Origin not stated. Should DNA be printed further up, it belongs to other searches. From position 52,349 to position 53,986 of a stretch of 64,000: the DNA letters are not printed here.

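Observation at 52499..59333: Three-gene operon of an unassigned 445-aa protein, a double-HKD PLD protein and an SNF2 helicase with large insertions: candidate anti-phage/anti-plasmid system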

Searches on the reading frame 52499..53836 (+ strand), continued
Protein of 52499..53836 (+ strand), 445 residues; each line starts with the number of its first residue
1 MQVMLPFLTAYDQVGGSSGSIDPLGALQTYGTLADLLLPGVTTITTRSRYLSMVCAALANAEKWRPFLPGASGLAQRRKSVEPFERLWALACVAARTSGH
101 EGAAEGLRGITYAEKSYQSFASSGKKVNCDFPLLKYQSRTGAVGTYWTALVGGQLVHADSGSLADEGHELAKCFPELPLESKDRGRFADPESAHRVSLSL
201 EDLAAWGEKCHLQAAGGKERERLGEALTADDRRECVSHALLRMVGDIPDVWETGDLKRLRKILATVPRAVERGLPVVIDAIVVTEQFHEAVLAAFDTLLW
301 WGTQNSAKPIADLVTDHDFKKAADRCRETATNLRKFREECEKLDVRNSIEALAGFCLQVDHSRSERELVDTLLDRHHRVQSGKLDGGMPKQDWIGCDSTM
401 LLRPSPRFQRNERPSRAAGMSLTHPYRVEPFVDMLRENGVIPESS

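Call 37: predict_structure(alignment_id=A2)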
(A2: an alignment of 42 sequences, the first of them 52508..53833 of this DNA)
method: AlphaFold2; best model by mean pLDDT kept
length: 442 residues; sequences in the alignment: 42
mean_pLDDT: 93.5   pTM: 0.90
mean pLDDT of the five models: 93.5, 92.6, 92.2, 91.9, 91.4
residues with pLDDT >= 90: 394; 70-90: 30; 50-70: 2; < 50: 16
segments of 3 or more residues with pLDDT < 50: 1-16
pLDDT, mean of each block of 10 residues (from residue 1): 32 55 95 94 92 98 93 94 98 97 93 98 96 84 93 96 98 97 97 98 98 98 98 97 92 98 98 98 98 98 97 98 98 98 96 98 98 95 90 96 96 95 94 96 72
secondary structure, 60 per line:
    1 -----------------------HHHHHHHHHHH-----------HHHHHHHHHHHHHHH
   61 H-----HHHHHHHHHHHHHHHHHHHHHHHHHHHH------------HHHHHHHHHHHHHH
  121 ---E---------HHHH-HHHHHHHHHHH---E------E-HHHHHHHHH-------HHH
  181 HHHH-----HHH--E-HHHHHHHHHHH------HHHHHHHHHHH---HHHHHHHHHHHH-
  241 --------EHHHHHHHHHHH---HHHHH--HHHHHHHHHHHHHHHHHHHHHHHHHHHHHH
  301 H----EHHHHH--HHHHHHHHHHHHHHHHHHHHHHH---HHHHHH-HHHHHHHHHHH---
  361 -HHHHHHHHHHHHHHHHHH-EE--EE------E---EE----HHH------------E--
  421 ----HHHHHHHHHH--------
elements in order: H24-34 H46-61 H67-94 H107-120 H134-137 H139-149 H162-170 H178-184 H197-207 H214-224 H228-239 H250-260 H264-268 H271-301 H307-311 H314-336 H340-345 H347-357 H362-379 H425-434

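Call 40: fold_search(model_id=the predicted structure, library=pdb)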
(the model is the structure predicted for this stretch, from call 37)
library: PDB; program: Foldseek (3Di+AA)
matches with E <= 10: 251; with E <= 0.001: 0
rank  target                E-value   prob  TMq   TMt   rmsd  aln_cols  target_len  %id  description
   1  8jm9_A                3.4e-01  0.06  0.10  0.11  25.7       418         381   12  The cryo-EM structure of insect gustatory receptor Gr43a from Drosophila melanogaster (released 2024-02-07)
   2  7cb8_A                3.6e-01  0.04  0.09  0.09  21.6       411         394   13  Structure of a FIC-domain protein from Mycobacterium marinum in complex with CDP (released 2021-08-18)
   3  4akk_B                4.1e-01  0.11  0.14  0.16  22.2       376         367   12  Structure of the NasR transcription antiterminator (released 2012-06-20)
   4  7yg0_A                5.3e-01  0.07  0.13  0.08  26.2       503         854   10  Cryo-EM structure of human sodium-chloride cotransporter (released 2022-11-23)
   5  8v3d_D                5.6e-01  0.04  0.10  0.10  25.8       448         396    8  AgamOR28 structure bound to 2,4,5-trimethylthiazole (released 2024-06-19)
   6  8x84_A                6.4e-01  0.05  0.10  0.11  25.8       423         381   12  The cryo-EM structure of insect gustatory receptor Gr43a I418A from Drosophila melanogaster in complex with fructose a (released 2024-02-07)
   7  4k6j_A                7.3e-01  0.06  0.12  0.11  20.4       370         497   13  Human cohesin inhibitor WapL (released 2013-06-19)
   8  8jt1_A                8.3e-01  0.10  0.12  0.10  19.4       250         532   14  COLLAGENASE FROM GRIMONTIA (VIBRIO) HOLLISAE 1706B COMPLEXED WITH GLY-PRO-HYP-GLY-PRO-HYP (released 2024-02-07)
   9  6ku0_C                1.0e+00  0.08  0.14  0.16  16.3       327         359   10  Crystal structure of MyoVa-GTD in complex with MICAL1-GTBM (released 2020-09-02)
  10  6zpl_A                1.1e+00  0.02  0.11  0.10  23.7       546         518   11  Inward-open structure of human glycine transporter 1 in complex with a benzoylisoindoline inhibitor, sybody Sb_GlyT1#7 (released 2021-03-17)
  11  6pzt_A                1.1e+00  0.02  0.09  0.08  30.8       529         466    9  cryo-EM structure of human NKCC1 (released 2020-03-25)
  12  8qkd                  1.3e+00  0.04  0.09  0.13  21.8       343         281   12  X-ray crystal structure of a de novo designed single-chain parallel coiled-coil alpha-helical barrel with 5 inner helice (released 2024-07-03)
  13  5oqq_A                1.4e+00  0.04  0.12  0.09  16.6       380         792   12  Crystal structure of the S. cerevisiae condensin Ycg1-Brn1 subcomplex (released 2017-10-18)
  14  4yjl_B                1.4e+00  0.03  0.12  0.13  21.7       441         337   10  Crystal structure of APC-ARM in complexed with Amer1-A2 (released 2016-03-09)
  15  6raf_A                1.4e+00  0.06  0.13  0.11  28.9       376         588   11  Heterodimeric ABC exporter TmrAB in inward-facing narrow conformation under turnover conditions (released 2019-07-31)
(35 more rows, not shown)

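Call 44: search_protein_families(library=padloc, proteins=[L026:10001-11305:+, L026:11305-13425:+, L026:13425-16598:+, P0148, P0153, P0162, P0186, P0227, P0236, P0255], max_evalue=0.001)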
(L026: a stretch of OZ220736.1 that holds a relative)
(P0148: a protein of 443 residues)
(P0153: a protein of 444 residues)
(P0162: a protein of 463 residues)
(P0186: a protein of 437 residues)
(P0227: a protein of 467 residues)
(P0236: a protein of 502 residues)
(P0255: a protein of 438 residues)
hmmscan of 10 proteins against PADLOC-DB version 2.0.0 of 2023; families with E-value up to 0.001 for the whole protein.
L026:10001-11305:+ (435 aa): 1 family
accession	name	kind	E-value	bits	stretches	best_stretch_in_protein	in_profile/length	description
PDLC03828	ZacA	-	1.3e-05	23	0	13-60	27-74/396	-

L026:11305-13425:+ (707 aa): 4 families
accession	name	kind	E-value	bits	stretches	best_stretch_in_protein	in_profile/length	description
PDLC03829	ZacB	-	2.4e-25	87.5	1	6-382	10-347/586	-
PDLC04553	PDC-M27B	-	1.9e-10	38.1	1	326-370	284-332/635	-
PDLC02614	DrmC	-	9.5e-06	23.5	0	321-354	95-125/153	DrmC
PDLC02588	DrmC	-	3.7e-05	21.5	0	123-155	205-237/256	DrmC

L026:13425-16598:+ (1058 aa): 36 families (the best 25 are shown)
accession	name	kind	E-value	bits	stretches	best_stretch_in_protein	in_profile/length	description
PDLC04556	PDC-M27C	-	9.2e-36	121.5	2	894-989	737-831/892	-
PDLC03830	ZacC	-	4.7e-32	109.5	2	899-959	841-901/1019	-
PDLC04554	PDC-M27C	-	2.5e-31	106.8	2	897-989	753-844/1217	-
PDLC02623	DrmD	-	1e-23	81.1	2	896-964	563-630/1040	DrmD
PDLC02621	DrmD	-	1.2e-22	78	1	883-963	546-629/1040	DrmD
PDLC04555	PDC-M27C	-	5.1e-21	73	1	897-990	490-582/656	-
PDLC02843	DpdE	-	3e-17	59.8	2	912-957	621-663/1091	DpdE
PDLC02500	BrxHI|BrxHII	-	2.6e-16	57.4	1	889-961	508-577/933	BrxHI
PDLC02572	DrmA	-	4.1e-16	56.1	1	886-962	547-626/1043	DrmA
PDLC02504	BrxHI|BrxHII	-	4.1e-14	49.5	1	888-962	513-586/971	BrxHII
PDLC02840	DpdE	-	1.1e-13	48.5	1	907-960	604-657/1091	DpdE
PDLC00634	ZorD1|ZorD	-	7.9e-13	45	2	50-114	511-571/1208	"SWI2/SNF2 helicase, Mrr-like nuclease"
PDLC02619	DrmD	-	1.1e-12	45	1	914-961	491-537/872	DrmD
PDLC02632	DrmD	-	1.4e-12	45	1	886-962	550-629/662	DrmD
PDLC02634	DrmD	-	2.9e-12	43.2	1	914-960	540-586/900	DrmD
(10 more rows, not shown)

P0148 (443 aa): 1 family
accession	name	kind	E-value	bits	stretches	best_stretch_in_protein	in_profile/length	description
PDLC03828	ZacA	-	1.7e-05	22.6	1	22-87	28-92/396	-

P0153 (444 aa): 1 family
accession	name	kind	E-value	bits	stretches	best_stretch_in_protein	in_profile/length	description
PDLC03828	ZacA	-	1.3e-05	22.9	1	19-59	26-66/396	-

P0162 (463 aa): 0 families

P0186 (437 aa): 1 family
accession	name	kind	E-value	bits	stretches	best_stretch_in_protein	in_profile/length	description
PDLC03828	ZacA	-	4.9e-05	21.1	1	16-56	26-66/396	-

P0227 (467 aa): 0 families

P0236 (502 aa): 0 families

P0255 (438 aa): 0 families

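Call 49: search_dna_similar(query=window:52508-53833:+, collection=plasmids, mode=protein, max_evalue=0.01, max_rows=25)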
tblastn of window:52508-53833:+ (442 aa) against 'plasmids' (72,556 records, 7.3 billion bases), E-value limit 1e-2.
Records with a match: 1; places in all: 1; records where one place covers at least 80% of the query: 0.
Best place of each record, by identity: <60% 1.
By first word of the organism name: Methylocystis 1.
By predicted mobility (MOB-suite, as given by PLSDB): non-mobilizable 1.
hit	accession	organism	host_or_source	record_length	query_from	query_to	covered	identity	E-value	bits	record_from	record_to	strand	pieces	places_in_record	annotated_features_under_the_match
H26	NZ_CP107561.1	Methylocystis sp. MJC1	whole organism,Alpine Peat Bogs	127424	12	168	36%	31.2%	6e-8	63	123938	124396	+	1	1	hypothetical protein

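Call 60: search_protein_families(library=pfam, alignment_id=A4, max_evalue=0.00001)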
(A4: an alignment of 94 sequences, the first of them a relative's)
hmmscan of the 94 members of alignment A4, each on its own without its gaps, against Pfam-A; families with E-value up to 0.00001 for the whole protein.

A. member 1, L011:3893-4399:- (169 aa): 0 families

B. families by the number of members that match (of 94 scanned): 75 families (the first 25 are shown)
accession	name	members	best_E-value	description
PF00271.37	Helicase_C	4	4.7e-23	Helicase conserved C-terminal domain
PF00069.31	Pkinase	3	3.6e-47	Protein kinase domain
PF07714.23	PK_Tyr_Ser-Thr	3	2.1e-35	Protein tyrosine and serine/threonine kinase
PF13378.12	MR_MLE_C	2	4.3e-51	Enolase C-terminal domain-like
PF00176.29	SNF2-rel_dom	2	3.1e-34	SNF2-related domain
PF00270.35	DEAD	2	1.5e-32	DEAD/DEAH box helicase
PF03050.20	DDE_Tnp_IS66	2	4.9e-31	Transposase IS66 family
PF08378.17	NERD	2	2.5e-16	Nuclease-related domain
PF02746.21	MR_MLE_N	2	4.3e-16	Mandelate racemase / muconate lactonizing enzyme, N-terminal domain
PF04471.18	Mrr_cat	2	6.3e-15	Restriction endonuclease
PF03118.21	RNA_pol_A_CTD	2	5.5e-11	Bacterial RNA polymerase, alpha chain C terminal domain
PF04851.21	ResIII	2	1.2e-10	Type III restriction enzyme, res subunit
PF13191.12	AAA_16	2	3.5e-10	AAA ATPase domain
PF13401.12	AAA_22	2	1e-07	AAA domain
PF22654.1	DUF7008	1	7.3e-158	Domain of unknown function (DUF7008)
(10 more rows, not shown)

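Call 61: search_protein_families(library=padloc, alignment_id=A4, max_evalue=1e-10)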
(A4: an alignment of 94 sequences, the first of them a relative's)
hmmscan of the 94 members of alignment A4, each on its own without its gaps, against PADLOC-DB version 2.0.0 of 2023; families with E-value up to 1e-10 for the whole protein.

A. member 1, L011:3893-4399:- (169 aa): 0 families

B. families by the number of members that match (of 94 scanned): 224 families (the first 25 are shown)
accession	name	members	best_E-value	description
PDLC02512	PglW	3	0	PglW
PDLC04061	PD-T4-6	3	2.3e-83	-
PDLC04042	PD-T4-6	3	7.8e-83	-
PDLC04053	PD-T4-6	3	5.2e-82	-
PDLC04039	PD-T4-6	3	2.6e-71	-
PDLC04054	PD-T4-6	3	4.6e-71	-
PDLC04060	PD-T4-6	3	6.2e-71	-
PDLC04138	mad6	3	7.2e-71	mads_6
PDLC04043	PD-T4-6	3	1.5e-69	-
PDLC04041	PD-T4-6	3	1.6e-67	-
PDLC04047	PD-T4-6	3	3.9e-67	-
PDLC04057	PD-T4-6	3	4.9e-64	-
PDLC04052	PD-T4-6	3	3.7e-63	-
PDLC04064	PD-T4-6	3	5.3e-61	-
PDLC04048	PD-T4-6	3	4.1e-60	-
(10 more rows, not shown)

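Call 66: find_homologous_proteins(query=L026:11305-13425:+)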
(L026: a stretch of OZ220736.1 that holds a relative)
Query L026:11305-13425:+ (707 aa): 165 proteins with E <= 0.001 among 8000 candidates; the best 120 are listed.
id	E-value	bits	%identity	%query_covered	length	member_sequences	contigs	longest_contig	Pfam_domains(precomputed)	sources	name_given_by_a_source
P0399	0.0e+0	1586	100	100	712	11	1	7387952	PF13091.13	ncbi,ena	-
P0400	0.0e+0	1435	89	100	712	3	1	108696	PF13091.13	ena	-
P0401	0.0e+0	1404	89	100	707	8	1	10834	PF13091.13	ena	-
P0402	0.0e+0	1386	88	100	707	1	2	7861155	PF13091.13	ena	-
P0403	0.0e+0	1380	87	100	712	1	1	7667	PF13091.13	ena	-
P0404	0.0e+0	1339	85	100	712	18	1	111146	PF13091.13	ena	-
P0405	0.0e+0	1309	83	100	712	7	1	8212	PF13091.13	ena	-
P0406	0.0e+0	1284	89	91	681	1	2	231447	PF13091.13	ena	-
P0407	0.0e+0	1281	82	100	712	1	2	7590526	PF13091.13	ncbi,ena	-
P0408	0.0e+0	1272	81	100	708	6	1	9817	PF13091.13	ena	-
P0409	0.0e+0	1221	78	100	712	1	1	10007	PF13091.13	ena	-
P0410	0.0e+0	1218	78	100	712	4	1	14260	PF13091.13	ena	-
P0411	0.0e+0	1215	78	100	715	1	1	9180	PF13091.13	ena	-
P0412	0.0e+0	1213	77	100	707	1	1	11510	PF13091.13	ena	-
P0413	0.0e+0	1212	78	100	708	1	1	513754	PF13091.13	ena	-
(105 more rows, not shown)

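Call 71: search_solved_structures(query=A2, max_evalue=1)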
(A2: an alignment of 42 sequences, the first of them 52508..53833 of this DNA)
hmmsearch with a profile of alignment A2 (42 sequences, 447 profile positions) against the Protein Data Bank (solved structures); distinct sequences matched with E-value up to 1: 10.
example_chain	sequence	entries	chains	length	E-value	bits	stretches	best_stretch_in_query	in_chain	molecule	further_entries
9jgk_A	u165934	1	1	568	0.35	13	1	215-303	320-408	Soluble cytochrome b562,5-hydroxytryptamine receptor 2B,Soluble cytochrome b562,5-hydroxyt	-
5gnt_A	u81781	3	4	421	0.62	12.2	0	246-367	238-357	Mitofusin-1 | Mitofusin-1,Mitofusin-1 fusion protein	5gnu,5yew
5gnr_A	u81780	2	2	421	0.62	12.2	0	246-367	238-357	Mitofusin-1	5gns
5yew_A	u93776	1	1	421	0.63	12.2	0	246-367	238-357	Mitofusin-1,Mitofusin-1 fusion protein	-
9jea_A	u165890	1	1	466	0.67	12.1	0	216-304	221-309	Muscarinic acetylcholine receptor M1,de novo design protein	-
9uaz_B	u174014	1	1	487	0.72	12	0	216-304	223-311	M1 muscarinic acetylcholine receptor, de novo design protein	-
5nco_l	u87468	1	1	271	0.83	11.8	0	173-281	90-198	Signal recognition particle receptor FtsY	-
4c7o_B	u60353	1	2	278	0.87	11.7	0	173-281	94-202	SIGNAL RECOGNITION PARTICLE RECEPTOR FTSY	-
6fqd_A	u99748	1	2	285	0.91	11.7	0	173-281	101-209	Signal recognition particle receptor FtsY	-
1fts_A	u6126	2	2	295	0.99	11.6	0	173-281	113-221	FTSY | SIGNAL RECOGNITION PARTICLE RECEPTOR FTSY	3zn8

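Call 89: find_related_loci(query=A1, collection=viral_contigs, flank=10000)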
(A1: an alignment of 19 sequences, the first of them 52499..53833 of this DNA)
Query A1 (445 aa) in viral_contigs; peptide patterns used: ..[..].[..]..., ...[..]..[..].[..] (x = any residue, [..] = any of these).
168 stretches matched a pattern, but none encodes a relative of the query by tblastn (E <= 1e-3).

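Call 91: fold_search(model_id=the predicted structure, library=viral)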
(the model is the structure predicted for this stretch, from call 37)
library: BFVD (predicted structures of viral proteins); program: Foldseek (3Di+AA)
matches with E <= 10: 246; with E <= 0.001: 0
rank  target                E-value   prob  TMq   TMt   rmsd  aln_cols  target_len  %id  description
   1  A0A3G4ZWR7            3.1e-01  0.05  0.09  0.11  24.7       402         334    9  Uncharacterized protein [Faunusvirus sp.]
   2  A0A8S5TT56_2          5.1e-01  0.03  0.11  0.07  23.4       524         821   12  PD-(D/E)XK endonuclease-like domain-containing protein [CrAss-like virus sp. ct3KQ27]
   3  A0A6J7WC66            7.0e-01  0.06  0.13  0.10  20.2       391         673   13  Uncharacterized protein [uncultured Caudovirales phage]
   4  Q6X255                7.3e-01  0.04  0.12  0.12  21.6       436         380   14  UL43 virion protein (Membrane) [Bovine alphaherpesvirus 5]
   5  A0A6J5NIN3            8.0e-01  0.03  0.11  0.06  26.9       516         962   10  Uncharacterized protein [uncultured Caudovirales phage]
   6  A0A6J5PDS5            8.7e-01  0.06  0.15  0.13  21.9       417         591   13  Uncharacterized protein [uncultured Caudovirales phage]
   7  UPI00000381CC         9.1e-01  0.05  0.12  0.10  23.5       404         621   13  (no name look-up for this kind of identifier)
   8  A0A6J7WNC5            9.5e-01  0.09  0.15  0.10  20.9       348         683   10  Uncharacterized protein [uncultured Caudovirales phage]
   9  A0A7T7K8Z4            1.0e+00  0.03  0.10  0.07  22.9       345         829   11  Putative replicase [Funsystermes virus]
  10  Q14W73                1.0e+00  0.05  0.12  0.12  21.8       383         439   10  ORF33 [Ranid herpesvirus 2]
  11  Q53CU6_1              1.1e+00  0.04  0.10  0.06  23.5       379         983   13  JM124 [macacine gammaherpesvirus 11]
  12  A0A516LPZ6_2          1.1e+00  0.02  0.10  0.05  24.2       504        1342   10  (no name in the UniProt tables at hand)
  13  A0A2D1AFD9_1          1.1e+00  0.03  0.10  0.05  27.6       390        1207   12  Large tegument protein [vespertilionid gammaherpesvirus 3]
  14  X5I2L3                1.3e+00  0.05  0.11  0.16  21.4       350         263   11  Uncharacterized protein [Pseudomonas phage KPP25]
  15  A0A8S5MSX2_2          1.5e+00  0.07  0.16  0.09  18.2       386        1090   10  Tail tape measure protein [Siphoviridae sp. ctDcW16]
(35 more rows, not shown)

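Call 99: find_encoding_contigs(protein=P0162, flank=8000, max_places=2)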
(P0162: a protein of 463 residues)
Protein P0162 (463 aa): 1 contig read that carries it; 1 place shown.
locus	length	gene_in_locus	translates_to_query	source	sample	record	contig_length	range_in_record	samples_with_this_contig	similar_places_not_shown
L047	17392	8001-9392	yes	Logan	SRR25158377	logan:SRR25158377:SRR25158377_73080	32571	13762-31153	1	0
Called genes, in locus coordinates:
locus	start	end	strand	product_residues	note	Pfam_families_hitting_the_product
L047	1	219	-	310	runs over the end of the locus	-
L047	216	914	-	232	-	-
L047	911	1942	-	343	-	-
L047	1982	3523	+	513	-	PF01661:Macro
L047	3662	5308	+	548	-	-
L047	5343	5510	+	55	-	-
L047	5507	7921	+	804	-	PF02463:SMC_N, PF13166:AAA_13 (faint), PF13175:AAA_15, PF13476:AAA_23, PF13555:AAA_29 (faint), PF13304:AAA_21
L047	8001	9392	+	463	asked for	-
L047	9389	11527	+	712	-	PF13091:PLDc_2 (faint)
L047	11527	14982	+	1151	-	PF00176:SNF2-rel_dom (faint), PF04851:ResIII (faint), PF00271:Helicase_C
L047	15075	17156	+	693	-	PF14311:DUF4379, PF15777:Anti-TRAP (faint), PF14311:DUF4379, PF22799:PIR1-like_C (faint), PF14311:DUF4379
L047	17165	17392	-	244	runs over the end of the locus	-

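Call 100: find_encoding_contigs(protein=P0227, flank=8000, max_places=2)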
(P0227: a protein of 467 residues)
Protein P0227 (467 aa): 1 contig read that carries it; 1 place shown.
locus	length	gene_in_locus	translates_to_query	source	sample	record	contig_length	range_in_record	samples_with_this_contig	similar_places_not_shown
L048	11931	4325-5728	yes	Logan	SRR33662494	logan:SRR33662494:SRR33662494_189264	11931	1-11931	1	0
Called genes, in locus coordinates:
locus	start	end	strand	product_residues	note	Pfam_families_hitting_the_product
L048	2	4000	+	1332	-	?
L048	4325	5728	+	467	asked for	-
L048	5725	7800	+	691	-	PF13091:PLDc_2 (faint)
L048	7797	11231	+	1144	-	PF04851:ResIII (faint), PF00176:SNF2-rel_dom (faint), PF00271:Helicase_C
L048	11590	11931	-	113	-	?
